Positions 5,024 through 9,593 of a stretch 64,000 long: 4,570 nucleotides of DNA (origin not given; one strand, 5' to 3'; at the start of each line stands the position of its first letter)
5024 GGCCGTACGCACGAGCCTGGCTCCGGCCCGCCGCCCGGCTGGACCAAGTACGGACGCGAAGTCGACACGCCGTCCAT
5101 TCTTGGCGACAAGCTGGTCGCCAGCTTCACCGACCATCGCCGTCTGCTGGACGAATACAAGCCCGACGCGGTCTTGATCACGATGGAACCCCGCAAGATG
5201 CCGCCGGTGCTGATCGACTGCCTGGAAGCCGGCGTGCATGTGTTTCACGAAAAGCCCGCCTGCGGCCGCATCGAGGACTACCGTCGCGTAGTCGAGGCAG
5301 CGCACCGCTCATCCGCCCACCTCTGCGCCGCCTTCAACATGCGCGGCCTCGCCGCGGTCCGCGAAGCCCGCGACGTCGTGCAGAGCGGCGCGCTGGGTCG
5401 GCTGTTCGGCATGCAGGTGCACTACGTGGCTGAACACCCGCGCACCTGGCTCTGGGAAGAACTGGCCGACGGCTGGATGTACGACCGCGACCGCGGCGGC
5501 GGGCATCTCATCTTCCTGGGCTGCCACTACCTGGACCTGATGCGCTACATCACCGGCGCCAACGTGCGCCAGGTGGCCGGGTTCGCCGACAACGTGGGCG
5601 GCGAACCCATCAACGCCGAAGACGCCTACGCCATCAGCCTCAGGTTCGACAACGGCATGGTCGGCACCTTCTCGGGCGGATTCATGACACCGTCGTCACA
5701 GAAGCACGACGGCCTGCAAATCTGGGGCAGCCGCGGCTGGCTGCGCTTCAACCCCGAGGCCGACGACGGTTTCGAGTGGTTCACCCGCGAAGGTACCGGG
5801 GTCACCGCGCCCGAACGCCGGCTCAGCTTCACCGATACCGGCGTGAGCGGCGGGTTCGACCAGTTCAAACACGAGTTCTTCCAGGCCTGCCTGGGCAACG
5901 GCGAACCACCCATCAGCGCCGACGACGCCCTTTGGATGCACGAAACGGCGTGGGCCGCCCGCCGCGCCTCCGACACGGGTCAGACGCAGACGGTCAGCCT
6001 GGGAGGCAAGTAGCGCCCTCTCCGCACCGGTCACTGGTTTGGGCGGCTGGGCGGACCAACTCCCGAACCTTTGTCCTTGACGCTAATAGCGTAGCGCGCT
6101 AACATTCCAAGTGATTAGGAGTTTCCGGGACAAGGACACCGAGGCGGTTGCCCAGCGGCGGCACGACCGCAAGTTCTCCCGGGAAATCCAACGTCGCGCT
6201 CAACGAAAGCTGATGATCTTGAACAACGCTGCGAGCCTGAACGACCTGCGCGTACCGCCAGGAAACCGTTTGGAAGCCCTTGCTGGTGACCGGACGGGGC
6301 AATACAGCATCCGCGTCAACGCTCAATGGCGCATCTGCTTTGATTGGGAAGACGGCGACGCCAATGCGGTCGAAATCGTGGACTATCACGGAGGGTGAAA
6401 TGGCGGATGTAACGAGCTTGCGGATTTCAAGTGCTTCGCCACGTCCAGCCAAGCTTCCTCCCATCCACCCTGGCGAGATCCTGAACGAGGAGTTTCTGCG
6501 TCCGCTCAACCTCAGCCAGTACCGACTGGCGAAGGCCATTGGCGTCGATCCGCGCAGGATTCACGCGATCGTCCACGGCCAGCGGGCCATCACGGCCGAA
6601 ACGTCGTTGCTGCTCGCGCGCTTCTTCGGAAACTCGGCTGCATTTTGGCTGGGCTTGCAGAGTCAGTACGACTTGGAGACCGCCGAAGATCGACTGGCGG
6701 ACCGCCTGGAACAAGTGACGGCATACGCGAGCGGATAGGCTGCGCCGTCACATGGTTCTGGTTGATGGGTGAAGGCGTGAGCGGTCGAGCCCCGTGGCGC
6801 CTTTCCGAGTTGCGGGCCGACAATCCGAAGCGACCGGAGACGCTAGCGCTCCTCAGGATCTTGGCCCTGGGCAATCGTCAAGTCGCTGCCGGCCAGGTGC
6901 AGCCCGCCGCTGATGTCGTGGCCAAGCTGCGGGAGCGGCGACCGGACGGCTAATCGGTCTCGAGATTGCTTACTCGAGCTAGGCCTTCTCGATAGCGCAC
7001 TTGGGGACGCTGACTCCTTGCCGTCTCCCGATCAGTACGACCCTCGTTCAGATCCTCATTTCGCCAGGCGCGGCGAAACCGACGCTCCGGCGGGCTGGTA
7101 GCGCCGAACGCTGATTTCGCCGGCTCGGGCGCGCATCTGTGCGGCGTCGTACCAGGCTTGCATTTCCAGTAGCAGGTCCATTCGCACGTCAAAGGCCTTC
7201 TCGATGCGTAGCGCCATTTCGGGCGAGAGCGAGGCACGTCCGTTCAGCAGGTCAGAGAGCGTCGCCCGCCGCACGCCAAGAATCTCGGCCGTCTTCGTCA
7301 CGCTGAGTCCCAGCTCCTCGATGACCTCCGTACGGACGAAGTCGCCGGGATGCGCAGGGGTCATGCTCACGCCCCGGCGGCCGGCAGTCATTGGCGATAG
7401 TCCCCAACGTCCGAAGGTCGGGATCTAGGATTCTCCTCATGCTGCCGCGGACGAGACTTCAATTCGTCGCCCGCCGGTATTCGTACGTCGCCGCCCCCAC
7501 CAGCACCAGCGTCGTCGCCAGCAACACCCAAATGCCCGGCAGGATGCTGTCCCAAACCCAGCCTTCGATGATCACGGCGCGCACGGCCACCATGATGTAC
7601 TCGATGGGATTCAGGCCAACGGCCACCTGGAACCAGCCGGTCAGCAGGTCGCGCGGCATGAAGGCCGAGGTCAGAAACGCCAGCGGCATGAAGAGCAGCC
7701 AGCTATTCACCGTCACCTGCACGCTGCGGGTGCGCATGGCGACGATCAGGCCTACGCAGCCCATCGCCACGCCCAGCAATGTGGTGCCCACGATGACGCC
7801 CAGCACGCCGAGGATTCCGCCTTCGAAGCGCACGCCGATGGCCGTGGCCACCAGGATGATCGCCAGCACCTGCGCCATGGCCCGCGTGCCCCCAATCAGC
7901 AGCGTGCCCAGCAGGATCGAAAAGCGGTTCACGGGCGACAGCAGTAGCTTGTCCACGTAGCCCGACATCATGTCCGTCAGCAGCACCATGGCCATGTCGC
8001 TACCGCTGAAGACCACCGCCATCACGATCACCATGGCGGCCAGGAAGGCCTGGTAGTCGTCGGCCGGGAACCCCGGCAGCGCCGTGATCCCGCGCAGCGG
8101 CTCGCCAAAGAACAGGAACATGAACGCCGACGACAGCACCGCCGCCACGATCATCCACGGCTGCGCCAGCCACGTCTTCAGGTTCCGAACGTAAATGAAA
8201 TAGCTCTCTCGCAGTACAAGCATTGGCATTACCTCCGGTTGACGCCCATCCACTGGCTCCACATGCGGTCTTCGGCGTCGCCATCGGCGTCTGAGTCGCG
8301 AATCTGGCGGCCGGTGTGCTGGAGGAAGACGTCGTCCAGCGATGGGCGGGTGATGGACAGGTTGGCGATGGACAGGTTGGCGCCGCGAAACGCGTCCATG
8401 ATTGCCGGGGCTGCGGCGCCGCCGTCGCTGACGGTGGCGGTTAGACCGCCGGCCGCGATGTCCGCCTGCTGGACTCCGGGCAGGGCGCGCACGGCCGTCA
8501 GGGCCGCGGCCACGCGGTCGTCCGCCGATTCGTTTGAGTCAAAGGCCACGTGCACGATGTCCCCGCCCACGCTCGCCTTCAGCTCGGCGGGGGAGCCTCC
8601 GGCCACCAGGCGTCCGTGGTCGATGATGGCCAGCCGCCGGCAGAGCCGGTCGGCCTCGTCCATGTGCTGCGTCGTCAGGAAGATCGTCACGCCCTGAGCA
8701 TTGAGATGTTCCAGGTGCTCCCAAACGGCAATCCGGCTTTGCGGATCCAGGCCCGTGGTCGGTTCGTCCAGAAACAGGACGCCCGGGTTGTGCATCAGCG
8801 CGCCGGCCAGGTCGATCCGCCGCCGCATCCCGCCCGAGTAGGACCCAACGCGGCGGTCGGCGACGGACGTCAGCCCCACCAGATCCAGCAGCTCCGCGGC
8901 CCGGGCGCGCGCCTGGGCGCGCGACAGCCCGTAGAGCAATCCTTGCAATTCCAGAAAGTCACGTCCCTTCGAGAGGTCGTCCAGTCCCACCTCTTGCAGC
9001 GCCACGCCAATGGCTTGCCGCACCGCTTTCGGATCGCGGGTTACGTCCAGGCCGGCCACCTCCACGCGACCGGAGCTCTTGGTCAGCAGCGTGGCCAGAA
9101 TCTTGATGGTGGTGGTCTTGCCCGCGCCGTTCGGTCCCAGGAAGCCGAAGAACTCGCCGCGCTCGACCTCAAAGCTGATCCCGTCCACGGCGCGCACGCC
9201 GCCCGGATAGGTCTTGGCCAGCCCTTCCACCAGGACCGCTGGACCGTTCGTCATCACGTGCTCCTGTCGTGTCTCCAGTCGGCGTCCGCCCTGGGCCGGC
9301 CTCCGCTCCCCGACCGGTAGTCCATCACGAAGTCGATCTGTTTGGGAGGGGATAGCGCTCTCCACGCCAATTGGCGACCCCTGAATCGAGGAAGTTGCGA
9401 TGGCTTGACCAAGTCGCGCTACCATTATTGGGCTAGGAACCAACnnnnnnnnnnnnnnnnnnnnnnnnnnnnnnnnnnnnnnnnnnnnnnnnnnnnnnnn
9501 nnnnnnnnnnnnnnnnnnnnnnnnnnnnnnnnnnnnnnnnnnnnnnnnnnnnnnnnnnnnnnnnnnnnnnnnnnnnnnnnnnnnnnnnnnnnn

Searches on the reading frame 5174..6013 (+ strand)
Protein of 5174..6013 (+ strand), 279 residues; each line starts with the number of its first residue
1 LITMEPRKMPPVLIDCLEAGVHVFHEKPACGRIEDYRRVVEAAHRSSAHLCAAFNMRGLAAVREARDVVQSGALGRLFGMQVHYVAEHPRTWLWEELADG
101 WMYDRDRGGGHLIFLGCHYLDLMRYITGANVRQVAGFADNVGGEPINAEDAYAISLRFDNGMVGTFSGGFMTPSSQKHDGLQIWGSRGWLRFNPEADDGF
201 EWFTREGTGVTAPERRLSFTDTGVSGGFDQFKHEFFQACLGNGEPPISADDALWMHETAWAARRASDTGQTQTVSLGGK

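Call 28: search_protein_families(library=ncbifam, proteins=[window:5174-6013:+], max_evalue=1e-8)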
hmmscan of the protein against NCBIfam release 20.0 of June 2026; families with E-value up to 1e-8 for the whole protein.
window:5174-6013:+ (279 aa): 4 families
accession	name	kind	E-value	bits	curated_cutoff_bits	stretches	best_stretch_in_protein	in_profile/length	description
TIGR04380.1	myo_inos_iolG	equivalog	1.6e-16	60.1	355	1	13-271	81-328/330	inositol 2-dehydrogenase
NF040723.1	UDP-GlcNAcDh_Arch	equivalog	1.5e-14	54.2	450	1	12-188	76-233/302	UDP-N-acetylglucosamine 3-dehydrogenase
NF052479.1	LevoglcsnDh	equivalog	2.2e-13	49.7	650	1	12-135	89-209/386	levoglucosan dehydrogenase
NF041392.1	XylDh_Gfo6_Halo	equivalog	1.2e-10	40.7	350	1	19-195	105-278/350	D-xylose 1-dehydrogenase Gfo6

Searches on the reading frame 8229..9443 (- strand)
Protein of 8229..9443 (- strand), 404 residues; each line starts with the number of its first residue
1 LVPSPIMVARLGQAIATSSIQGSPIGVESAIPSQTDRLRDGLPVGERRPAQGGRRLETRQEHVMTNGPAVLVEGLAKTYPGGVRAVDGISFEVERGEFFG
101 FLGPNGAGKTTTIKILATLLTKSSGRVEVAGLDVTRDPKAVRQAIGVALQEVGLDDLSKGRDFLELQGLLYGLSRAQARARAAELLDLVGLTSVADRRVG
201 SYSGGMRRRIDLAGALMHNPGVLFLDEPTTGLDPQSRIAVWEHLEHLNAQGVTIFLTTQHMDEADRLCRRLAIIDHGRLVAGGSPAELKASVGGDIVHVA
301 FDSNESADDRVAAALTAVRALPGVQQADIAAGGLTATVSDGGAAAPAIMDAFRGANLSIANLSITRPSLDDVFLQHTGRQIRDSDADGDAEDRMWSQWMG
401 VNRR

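Call 28: search_protein_families(library=ncbifam, proteins=[window:8229-9443:-], max_evalue=1e-8)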
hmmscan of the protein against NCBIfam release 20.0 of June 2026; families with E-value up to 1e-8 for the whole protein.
window:8229-9443:- (404 aa): 164 families (the best 25 are shown)
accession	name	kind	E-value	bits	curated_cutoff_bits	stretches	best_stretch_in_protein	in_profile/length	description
TIGR01188.1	drrA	subfamily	2.7e-100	335.6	312.45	1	78-378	2-302/302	daunorubicin resistance ABC transporter, ATP-binding protein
NF010060.0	PRK13537.1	equivalog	8.7e-66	221.9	521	1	61-383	7-314/314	nodulation factor ABC transporter ATP-binding protein NodI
TIGR03522.1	GldA_ABC_ATP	equivalog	1.1e-57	195.8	402.6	1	70-375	3-299/301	gliding motility-associated ABC transporter ATP-binding subunit GldA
NF010059.0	PRK13536.1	equivalog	2.9e-57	194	549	1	67-382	41-341/342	nodulation factor ABC transporter ATP-binding protein NodI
TIGR01288.1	nodI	equivalog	4.5e-55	186.8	424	1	72-382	7-302/303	nodulation factor ABC transporter ATP-binding protein NodI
NF033858.1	ABC2_perm_RbbA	equivalog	4.6e-55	187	1050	1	60-301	256-497/909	ribosome-associated ATPase/putative transporter RbbA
TIGR03864.1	PQQ_ABC_ATP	hypoth_equivalog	6.8e-55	186.1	302.25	1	70-302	2-233/236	ABC transporter, ATP-binding subunit, PQQ-dependent alcohol dehydrogenase system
NF000106.1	40850658_otr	exception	7.7e-52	176.5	750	1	68-393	12-334/351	oxytetracycline efflux ABC transporter Otr(C) ATP-binding subunit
TIGR01257.1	rim_protein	equivalog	1.5e-41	141.4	4012.85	1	72-382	1940-2254/2272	rim ABC transporter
TIGR04521.1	ECF_ATPase_2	equivalog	3.2e-39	134.7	330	1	82-288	17-232/279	energy-coupling factor transporter ATPase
TIGR04406.1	LPS_export_lptB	equivalog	6.5e-38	130.4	240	1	72-290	4-224/239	LPS export ABC transporter ATP-binding protein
TIGR01186.1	proV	subfamily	3.4e-37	128.4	326.6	1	81-298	4-227/363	betaine/proline/choline family ABC transporter ATP-binding protein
NF008144.0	PRK10895.1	equivalog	1.2e-35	123.2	381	1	72-289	6-225/241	LPS export ABC transporter ATP-binding protein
TIGR03265.1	PhnT2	equivalog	2.7e-35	122.2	457.7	1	72-288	7-222/353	putative 2-aminoethylphosphonate ABC transporter ATP-binding protein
TIGR02315.1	ABC_phnC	equivalog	2.8e-35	121.9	266.1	1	71-291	3-236/243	phosphonate ABC transporter ATP-binding protein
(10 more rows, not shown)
